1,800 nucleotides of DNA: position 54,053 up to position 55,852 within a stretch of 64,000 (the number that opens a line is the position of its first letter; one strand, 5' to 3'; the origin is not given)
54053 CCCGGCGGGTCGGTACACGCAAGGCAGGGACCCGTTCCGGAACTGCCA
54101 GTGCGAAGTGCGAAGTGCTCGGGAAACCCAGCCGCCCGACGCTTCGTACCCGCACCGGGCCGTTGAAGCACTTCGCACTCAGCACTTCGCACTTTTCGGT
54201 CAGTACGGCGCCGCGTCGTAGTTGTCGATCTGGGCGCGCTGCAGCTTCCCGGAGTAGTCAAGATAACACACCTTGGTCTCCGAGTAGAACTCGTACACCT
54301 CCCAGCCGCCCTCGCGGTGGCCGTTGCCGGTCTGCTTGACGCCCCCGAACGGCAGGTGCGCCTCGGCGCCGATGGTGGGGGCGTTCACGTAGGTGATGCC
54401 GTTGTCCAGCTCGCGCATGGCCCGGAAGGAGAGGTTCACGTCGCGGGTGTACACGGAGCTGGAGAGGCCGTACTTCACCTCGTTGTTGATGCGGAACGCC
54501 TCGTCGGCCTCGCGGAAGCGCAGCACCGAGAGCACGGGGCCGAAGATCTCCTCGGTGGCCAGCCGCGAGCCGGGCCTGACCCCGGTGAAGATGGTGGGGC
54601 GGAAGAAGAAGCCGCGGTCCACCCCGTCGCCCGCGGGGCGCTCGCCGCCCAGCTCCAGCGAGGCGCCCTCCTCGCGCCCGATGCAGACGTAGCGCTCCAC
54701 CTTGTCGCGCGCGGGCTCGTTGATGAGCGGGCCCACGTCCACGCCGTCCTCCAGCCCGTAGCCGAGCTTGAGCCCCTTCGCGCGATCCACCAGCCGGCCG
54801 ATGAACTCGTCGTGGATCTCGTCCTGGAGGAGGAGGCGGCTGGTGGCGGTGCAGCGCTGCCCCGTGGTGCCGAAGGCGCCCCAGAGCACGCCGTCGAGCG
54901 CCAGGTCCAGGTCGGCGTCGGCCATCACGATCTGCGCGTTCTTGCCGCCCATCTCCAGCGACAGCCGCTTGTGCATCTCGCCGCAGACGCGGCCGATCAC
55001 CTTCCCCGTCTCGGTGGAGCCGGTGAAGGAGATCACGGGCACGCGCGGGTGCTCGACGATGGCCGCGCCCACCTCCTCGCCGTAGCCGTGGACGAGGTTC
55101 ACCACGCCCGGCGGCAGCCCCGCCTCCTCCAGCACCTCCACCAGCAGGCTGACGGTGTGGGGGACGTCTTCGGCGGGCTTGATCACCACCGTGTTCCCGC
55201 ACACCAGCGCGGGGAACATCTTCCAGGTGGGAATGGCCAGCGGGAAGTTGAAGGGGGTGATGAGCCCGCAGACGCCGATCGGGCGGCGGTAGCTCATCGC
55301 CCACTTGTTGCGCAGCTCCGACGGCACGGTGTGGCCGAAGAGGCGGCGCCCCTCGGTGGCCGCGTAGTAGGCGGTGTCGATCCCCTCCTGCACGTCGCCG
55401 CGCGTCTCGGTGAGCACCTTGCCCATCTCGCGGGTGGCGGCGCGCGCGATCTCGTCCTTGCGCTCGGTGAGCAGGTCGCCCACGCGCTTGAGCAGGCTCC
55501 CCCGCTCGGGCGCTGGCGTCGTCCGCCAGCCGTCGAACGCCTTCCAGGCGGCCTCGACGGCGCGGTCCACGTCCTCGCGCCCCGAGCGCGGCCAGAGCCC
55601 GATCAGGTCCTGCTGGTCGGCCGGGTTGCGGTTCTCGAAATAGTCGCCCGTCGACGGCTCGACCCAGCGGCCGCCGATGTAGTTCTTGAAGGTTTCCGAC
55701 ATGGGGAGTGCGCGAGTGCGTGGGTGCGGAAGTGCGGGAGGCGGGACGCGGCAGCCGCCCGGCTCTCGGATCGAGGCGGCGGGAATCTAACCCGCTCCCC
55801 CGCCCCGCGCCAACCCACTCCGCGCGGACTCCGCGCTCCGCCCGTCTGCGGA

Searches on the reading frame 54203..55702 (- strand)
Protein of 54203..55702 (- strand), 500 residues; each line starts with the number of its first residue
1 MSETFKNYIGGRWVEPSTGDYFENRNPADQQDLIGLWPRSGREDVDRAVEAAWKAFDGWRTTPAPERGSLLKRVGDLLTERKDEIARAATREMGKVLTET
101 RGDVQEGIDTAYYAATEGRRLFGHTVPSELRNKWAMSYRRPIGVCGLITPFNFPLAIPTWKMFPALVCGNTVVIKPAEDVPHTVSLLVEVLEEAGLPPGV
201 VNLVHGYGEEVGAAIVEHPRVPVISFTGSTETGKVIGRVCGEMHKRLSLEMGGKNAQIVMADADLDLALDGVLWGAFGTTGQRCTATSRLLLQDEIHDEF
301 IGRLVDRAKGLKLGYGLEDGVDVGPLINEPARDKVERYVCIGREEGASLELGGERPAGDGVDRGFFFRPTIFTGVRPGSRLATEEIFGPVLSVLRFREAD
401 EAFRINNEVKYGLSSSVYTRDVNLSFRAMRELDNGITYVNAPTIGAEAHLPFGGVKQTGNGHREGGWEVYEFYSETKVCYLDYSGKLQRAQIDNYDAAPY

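Call 26: find_encoding_contigs(protein=window:54203-55702:-, flank=10000, max_places=1)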
Protein window:54203-55702:- (500 aa): 2 contigs read that carry it; 1 place shown.
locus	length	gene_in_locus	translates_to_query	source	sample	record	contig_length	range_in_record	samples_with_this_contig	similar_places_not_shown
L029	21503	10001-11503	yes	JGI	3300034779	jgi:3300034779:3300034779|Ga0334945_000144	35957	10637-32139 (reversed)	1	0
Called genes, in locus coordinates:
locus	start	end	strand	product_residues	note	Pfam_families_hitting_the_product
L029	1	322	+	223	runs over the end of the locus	PF01252:Peptidase_A8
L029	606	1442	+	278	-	PF02540:NAD_synthase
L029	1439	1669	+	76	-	-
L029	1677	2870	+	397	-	PF00266:Aminotran_5, PF01212:Beta_elim_lyase (weak)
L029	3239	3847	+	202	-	-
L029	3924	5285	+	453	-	PF00072:Response_reg, PF00158:Sigma54_activat, PF13191:AAA_16 (weak), PF14532:Sigma54_activ_2, PF00004:AAA (weak), PF07728:AAA_5 (weak), PF25601:AAA_lid_14, PF02954:HTH_8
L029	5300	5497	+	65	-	-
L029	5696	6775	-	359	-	PF13620:CarboxypepD_reg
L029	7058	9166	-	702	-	PF00083:Sugar_tr, PF06609:TRI12, PF07690:MFS_1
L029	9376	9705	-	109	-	-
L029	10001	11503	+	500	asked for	PF00171:Aldedh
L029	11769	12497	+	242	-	PF10502:Peptidase_S26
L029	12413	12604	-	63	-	-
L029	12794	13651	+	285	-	PF00140:Sigma70_r1_2, PF04542:Sigma70_r2, PF04539:Sigma70_r3, PF04545:Sigma70_r4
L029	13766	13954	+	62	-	-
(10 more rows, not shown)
